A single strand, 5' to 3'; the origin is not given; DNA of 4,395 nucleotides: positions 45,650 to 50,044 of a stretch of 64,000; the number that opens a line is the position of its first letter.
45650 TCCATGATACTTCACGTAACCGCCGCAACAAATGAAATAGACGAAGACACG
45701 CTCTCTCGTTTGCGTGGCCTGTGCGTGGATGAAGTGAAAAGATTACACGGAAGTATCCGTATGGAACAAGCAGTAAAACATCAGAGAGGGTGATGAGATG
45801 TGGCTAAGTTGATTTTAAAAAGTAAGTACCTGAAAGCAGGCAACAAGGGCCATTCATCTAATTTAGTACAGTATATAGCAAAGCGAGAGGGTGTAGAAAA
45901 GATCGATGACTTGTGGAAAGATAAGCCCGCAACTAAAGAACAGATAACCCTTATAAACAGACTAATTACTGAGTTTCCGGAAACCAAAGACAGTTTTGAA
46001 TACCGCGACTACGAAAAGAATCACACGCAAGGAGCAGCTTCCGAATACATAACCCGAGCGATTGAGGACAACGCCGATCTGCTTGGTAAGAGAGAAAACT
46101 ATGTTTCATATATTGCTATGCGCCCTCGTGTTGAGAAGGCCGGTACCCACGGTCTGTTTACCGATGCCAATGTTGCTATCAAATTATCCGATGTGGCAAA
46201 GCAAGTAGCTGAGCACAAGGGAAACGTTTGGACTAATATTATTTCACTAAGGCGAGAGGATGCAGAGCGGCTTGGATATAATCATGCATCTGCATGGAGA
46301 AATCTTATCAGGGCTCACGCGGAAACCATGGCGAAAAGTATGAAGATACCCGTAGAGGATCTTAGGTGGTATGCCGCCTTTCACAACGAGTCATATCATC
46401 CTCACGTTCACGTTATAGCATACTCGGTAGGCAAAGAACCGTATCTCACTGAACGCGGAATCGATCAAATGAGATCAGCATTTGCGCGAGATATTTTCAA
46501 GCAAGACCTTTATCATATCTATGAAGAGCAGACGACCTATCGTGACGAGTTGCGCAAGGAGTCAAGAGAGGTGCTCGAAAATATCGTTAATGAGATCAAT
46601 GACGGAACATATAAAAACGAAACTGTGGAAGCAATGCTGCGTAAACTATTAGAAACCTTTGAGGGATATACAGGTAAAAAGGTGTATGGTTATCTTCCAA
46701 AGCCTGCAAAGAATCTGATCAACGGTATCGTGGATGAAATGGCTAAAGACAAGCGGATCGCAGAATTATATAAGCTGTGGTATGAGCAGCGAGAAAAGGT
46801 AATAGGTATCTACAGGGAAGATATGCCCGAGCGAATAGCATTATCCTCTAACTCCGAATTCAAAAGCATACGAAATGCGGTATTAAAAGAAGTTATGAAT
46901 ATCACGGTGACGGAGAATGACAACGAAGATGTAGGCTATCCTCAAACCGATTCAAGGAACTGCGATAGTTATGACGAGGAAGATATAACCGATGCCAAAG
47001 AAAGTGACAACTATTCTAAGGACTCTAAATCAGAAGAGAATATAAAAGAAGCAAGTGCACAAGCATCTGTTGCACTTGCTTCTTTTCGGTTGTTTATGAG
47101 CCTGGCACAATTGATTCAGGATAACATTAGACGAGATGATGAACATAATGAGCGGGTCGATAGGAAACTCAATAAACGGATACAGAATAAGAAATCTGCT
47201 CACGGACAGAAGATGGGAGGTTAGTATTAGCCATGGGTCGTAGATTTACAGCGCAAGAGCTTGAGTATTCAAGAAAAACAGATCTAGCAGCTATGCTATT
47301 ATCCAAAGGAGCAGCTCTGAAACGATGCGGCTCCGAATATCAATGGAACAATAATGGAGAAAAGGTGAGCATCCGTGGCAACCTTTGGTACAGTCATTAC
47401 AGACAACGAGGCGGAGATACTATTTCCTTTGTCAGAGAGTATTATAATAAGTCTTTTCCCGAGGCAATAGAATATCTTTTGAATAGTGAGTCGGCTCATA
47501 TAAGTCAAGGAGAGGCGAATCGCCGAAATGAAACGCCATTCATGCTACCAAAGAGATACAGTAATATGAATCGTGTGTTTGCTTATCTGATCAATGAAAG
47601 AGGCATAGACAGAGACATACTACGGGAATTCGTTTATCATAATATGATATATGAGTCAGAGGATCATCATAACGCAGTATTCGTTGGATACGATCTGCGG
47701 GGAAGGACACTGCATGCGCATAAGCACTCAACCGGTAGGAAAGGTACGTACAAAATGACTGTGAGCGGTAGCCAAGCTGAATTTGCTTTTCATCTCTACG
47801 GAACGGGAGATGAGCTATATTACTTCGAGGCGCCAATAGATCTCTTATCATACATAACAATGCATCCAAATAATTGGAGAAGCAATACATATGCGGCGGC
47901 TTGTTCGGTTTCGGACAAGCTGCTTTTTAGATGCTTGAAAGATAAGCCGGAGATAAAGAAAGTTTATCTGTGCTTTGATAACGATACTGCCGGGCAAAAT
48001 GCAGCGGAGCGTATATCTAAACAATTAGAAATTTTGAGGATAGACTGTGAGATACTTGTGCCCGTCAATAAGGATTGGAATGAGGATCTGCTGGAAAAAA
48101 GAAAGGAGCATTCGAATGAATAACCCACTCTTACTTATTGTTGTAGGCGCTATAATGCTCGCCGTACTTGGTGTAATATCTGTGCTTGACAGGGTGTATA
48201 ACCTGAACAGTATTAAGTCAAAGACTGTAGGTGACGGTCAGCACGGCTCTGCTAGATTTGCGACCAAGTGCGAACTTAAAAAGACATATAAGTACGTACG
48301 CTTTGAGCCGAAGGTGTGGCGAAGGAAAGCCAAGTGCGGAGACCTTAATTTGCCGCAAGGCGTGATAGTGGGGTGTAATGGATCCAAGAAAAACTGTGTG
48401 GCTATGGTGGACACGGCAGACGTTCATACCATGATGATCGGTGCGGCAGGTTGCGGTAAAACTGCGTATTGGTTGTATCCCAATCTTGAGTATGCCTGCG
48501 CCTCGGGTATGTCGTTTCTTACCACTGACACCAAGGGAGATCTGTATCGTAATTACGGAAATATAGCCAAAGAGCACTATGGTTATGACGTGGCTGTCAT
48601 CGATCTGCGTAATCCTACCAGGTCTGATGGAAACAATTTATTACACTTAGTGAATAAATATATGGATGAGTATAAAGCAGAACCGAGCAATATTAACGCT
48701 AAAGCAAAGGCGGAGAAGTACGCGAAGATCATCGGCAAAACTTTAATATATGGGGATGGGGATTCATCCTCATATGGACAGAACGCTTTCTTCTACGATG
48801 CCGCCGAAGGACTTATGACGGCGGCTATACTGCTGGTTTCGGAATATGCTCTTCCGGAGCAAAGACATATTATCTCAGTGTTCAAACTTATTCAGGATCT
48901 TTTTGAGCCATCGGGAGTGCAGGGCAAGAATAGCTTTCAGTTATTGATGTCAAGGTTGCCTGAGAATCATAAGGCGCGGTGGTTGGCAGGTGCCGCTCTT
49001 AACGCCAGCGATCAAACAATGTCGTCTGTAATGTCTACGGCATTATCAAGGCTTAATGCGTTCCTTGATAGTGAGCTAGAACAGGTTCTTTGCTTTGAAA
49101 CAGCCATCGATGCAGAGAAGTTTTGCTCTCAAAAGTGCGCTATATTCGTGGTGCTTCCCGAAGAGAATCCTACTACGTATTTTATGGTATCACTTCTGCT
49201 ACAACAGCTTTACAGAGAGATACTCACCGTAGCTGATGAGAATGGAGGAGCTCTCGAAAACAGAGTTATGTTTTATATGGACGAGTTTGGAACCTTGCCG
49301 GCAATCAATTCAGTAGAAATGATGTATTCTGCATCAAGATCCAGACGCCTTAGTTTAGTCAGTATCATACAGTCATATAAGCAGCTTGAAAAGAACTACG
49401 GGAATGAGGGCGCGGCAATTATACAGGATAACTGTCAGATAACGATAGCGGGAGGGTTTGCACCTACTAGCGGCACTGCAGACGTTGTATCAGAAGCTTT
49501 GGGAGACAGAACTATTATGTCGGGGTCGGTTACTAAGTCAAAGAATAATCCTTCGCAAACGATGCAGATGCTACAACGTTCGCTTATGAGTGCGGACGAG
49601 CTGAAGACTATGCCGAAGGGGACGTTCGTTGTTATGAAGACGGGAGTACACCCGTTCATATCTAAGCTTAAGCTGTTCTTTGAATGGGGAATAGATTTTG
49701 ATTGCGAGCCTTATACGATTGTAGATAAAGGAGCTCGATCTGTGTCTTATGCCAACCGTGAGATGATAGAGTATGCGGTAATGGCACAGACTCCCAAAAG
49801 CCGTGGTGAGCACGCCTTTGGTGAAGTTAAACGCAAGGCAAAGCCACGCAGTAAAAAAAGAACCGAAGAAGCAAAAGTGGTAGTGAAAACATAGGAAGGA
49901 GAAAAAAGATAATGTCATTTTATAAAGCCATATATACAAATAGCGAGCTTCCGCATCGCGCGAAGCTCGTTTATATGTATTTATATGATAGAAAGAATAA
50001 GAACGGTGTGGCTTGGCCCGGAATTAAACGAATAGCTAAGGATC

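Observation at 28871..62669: A single 21-bp-phased direct repeat marks six promoters, suggesting an agr/LytTR quorum-sensing regulon that includes both ICE-borne RHS toxins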

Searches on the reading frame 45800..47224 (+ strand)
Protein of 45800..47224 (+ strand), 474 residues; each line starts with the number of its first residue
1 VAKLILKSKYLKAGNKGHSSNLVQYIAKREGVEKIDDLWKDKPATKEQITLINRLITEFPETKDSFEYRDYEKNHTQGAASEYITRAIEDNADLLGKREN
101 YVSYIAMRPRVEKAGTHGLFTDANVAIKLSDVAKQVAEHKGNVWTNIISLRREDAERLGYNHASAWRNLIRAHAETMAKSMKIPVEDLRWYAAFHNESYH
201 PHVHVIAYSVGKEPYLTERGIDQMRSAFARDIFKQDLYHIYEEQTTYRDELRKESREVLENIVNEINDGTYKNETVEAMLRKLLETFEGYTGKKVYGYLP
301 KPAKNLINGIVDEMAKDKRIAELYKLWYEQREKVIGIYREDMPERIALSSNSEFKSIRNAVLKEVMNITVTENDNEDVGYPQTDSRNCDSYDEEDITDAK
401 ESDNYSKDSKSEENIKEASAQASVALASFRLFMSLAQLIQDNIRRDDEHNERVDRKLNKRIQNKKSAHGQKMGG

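Call 8: search_protein_families(library=pfam, proteins=[window:45800-47224:+])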
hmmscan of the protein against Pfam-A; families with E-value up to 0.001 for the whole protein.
window:45800-47224:+ (474 aa): 1 family
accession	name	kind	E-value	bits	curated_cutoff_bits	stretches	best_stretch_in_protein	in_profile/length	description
PF18555.7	MobL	-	8.2e-33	114.4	28.5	1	1-408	1-375/383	MobL relaxases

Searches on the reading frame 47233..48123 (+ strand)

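Call 8: search_protein_families(library=pfam, proteins=[window:47233-48123:+])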
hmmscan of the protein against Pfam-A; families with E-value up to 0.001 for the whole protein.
window:47233-48123:+ (296 aa): 6 families
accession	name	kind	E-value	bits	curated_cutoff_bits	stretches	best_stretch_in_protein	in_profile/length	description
PF13154.11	DUF3991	-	2.6e-20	73.1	24.5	1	117-190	1-72/74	Protein of unknown function (DUF3991)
PF13155.12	Toprim_2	-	1.3e-17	64.4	22.1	1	196-286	1-88/88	Toprim-like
PF13362.12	Toprim_3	-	6.5e-08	33.4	27.2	1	202-289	9-92/95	Toprim domain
PF13662.12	Toprim_4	-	1e-05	26.1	25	1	235-272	47-81/85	Toprim domain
PF01751.28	Toprim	-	0.0002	21.9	23.1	1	238-266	53-81/96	Toprim domain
PF01807.25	Zn_ribbon_DnaG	-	0.00035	20.7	24.9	0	44-91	47-94/98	CHC2 zinc finger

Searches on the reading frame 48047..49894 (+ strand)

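Call 8: search_protein_families(library=pfam, proteins=[window:48047-49894:+])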
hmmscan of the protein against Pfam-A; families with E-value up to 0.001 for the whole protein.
window:48047-49894:+ (615 aa): 3 families
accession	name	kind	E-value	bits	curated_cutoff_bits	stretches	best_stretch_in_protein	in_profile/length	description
PF02534.20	T4SS-DNA_transf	-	2.9e-40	138.9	20.1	1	126-547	45-448/468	Type IV secretory system Conjugative DNA transfer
PF12696.13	TraG-D_C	-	5.2e-28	97.9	22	1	406-524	1-126/126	TraM recognition site of TraD and TraG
PF10412.15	TrwB_AAD_bind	-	2.3e-16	60.1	20.5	1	373-528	216-372/387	Type IV secretion-system coupling protein DNA-binding domain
